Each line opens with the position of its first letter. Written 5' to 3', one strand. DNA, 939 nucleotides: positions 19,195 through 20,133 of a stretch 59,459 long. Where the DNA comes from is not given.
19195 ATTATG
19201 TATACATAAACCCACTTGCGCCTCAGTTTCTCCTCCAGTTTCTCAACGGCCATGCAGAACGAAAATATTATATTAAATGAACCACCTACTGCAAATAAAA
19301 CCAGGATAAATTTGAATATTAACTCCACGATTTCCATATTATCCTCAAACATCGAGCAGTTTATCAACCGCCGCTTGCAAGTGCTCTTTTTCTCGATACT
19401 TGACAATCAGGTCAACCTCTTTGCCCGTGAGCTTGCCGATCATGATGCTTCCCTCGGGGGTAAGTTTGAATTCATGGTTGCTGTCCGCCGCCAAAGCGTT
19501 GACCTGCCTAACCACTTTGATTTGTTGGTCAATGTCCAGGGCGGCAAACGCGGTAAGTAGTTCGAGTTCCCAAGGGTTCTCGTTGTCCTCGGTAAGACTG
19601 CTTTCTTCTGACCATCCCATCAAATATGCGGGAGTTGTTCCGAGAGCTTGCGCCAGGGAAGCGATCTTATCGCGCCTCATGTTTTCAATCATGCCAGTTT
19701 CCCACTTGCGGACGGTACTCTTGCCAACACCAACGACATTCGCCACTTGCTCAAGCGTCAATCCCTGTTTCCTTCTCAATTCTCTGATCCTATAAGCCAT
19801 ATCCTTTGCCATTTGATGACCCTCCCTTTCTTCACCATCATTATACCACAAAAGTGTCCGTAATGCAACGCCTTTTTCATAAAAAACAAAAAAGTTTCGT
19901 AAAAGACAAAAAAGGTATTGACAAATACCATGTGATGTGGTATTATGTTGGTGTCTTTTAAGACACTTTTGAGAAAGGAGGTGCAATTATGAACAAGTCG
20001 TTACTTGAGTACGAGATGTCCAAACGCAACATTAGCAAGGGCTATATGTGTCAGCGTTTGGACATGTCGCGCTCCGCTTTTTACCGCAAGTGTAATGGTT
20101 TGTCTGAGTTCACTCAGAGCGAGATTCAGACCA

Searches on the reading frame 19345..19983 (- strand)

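Call 92: search_protein_families(library=pfam, proteins=[window:19345-19983:-], max_evalue=0.0001)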
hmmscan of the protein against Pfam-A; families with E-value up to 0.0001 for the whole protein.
window:19345-19983:- (212 aa): 4 families
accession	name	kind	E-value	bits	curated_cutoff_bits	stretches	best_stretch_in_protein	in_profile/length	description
PF13560.12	HTH_31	-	3.5e-12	46.9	27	1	63-119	3-59/64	Helix-turn-helix domain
PF01381.28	HTH_3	-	6.8e-12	45.7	23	1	66-121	1-55/55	Helix-turn-helix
PF12844.13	HTH_19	-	9.8e-08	32.2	30.2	1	64-122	2-59/64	Helix-turn-helix domain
PF13443.12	HTH_26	-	1.6e-07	31.9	22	1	65-125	1-61/63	Cro/C1-type HTH DNA-binding domain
